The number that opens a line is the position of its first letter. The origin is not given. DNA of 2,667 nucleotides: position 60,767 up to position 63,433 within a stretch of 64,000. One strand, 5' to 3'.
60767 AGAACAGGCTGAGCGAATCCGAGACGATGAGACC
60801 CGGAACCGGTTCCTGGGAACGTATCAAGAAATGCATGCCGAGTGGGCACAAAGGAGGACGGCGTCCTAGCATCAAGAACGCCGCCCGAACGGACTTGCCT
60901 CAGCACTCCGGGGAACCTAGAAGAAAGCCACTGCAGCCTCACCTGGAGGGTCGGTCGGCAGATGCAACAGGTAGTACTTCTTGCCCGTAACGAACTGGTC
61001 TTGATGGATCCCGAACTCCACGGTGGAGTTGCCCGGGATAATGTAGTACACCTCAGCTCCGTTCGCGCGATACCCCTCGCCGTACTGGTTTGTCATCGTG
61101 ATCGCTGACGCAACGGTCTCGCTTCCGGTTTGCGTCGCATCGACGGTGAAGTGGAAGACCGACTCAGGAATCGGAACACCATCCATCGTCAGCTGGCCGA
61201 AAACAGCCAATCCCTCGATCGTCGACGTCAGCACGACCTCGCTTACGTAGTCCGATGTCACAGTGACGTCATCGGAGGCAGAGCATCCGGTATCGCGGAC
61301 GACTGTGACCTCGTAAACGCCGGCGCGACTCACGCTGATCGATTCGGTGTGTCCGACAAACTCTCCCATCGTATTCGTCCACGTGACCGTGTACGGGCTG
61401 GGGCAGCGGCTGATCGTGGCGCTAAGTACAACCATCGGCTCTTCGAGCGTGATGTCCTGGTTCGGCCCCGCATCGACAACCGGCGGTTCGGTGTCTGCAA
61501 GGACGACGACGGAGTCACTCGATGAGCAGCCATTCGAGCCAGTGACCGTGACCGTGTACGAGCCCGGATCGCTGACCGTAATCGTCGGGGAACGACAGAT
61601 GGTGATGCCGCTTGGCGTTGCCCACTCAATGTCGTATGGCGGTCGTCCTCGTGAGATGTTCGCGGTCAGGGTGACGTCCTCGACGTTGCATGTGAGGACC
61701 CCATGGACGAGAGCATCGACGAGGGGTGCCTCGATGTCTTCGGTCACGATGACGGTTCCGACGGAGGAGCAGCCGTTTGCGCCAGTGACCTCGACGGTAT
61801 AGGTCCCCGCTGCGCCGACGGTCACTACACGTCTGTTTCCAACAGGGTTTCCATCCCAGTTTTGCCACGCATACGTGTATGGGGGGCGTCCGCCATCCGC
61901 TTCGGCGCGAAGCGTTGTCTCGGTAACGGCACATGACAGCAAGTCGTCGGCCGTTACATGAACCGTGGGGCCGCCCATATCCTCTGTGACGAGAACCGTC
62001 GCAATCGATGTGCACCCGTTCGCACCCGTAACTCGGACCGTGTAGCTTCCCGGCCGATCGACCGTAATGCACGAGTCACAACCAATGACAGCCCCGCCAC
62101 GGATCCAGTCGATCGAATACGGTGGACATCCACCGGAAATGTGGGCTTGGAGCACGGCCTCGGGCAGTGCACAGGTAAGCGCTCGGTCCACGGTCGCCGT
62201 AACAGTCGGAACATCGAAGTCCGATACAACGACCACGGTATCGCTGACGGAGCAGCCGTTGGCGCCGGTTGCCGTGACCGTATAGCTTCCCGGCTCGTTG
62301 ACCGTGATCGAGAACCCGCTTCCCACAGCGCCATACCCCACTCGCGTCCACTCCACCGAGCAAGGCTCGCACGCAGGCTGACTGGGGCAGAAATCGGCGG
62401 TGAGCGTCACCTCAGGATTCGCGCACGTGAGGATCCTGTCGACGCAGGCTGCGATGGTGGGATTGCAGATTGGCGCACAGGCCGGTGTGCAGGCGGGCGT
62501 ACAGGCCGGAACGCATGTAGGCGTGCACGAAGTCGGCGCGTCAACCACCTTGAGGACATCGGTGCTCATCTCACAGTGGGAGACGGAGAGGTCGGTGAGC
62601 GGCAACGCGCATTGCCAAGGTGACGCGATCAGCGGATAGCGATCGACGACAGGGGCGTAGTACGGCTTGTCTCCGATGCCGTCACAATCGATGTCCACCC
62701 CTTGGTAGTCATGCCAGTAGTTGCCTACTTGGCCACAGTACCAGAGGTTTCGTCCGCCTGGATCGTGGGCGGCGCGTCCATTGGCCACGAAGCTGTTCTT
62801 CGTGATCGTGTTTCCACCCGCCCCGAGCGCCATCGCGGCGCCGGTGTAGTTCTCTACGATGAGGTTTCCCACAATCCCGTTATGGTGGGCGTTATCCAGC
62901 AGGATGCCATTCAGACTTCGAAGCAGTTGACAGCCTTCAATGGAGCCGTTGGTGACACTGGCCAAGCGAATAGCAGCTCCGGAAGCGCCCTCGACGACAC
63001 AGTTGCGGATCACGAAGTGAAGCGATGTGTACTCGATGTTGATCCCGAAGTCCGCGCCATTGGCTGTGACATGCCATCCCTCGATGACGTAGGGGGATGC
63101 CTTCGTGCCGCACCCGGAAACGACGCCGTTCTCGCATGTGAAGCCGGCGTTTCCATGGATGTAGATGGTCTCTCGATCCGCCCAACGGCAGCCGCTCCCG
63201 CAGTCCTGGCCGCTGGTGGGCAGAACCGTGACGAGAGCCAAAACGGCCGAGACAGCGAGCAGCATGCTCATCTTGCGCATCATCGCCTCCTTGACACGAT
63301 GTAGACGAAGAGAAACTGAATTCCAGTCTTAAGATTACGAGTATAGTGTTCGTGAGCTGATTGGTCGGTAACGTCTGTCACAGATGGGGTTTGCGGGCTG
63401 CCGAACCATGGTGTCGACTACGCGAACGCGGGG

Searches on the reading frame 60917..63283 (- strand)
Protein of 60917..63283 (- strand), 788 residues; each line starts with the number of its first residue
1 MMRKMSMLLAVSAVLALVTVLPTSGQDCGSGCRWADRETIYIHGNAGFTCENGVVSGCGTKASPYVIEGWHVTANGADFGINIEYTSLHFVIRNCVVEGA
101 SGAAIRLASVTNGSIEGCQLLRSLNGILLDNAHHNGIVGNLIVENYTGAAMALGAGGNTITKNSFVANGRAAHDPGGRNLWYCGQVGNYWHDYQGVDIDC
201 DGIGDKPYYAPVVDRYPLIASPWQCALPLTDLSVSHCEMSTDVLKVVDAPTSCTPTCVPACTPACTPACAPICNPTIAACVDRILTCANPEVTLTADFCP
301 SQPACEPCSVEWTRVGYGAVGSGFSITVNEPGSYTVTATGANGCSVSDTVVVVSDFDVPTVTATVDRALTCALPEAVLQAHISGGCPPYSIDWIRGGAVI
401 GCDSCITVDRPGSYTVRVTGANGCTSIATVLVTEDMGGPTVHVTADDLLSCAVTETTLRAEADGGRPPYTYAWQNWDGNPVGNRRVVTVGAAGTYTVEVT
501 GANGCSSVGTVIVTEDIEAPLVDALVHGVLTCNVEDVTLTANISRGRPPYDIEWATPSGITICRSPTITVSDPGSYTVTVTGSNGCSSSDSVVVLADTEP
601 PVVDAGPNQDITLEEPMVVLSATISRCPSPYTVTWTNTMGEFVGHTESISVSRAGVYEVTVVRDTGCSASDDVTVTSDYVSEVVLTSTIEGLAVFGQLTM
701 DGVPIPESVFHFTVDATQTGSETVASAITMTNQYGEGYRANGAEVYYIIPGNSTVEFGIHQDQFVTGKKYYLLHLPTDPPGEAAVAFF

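Call 75: search_protein_families(library=pfam, proteins=[window:60917-63283:-], max_evalue=0.0001)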
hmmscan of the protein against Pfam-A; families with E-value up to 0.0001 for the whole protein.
window:60917-63283:- (788 aa): 5 families
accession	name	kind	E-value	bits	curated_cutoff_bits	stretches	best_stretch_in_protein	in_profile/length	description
PF05048.19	NosD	-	1.6e-17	64.1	23.6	1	35-195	44-212/212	Periplasmic copper-binding protein (NosD)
PF00801.26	PKD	-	8.4e-17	61.4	23.5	0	536-593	16-76/80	PKD domain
PF13229.12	Beta_helix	-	5.2e-10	39.6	25.9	1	80-170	2-92/158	Right handed beta helix region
PF06832.18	BiPBP_C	-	1e-05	25.7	26.8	0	317-347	57-87/90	Penicillin-Binding Protein C-terminus Family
PF18911.6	PKD_4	-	7.1e-05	23.2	27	0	439-505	4-72/85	PKD domain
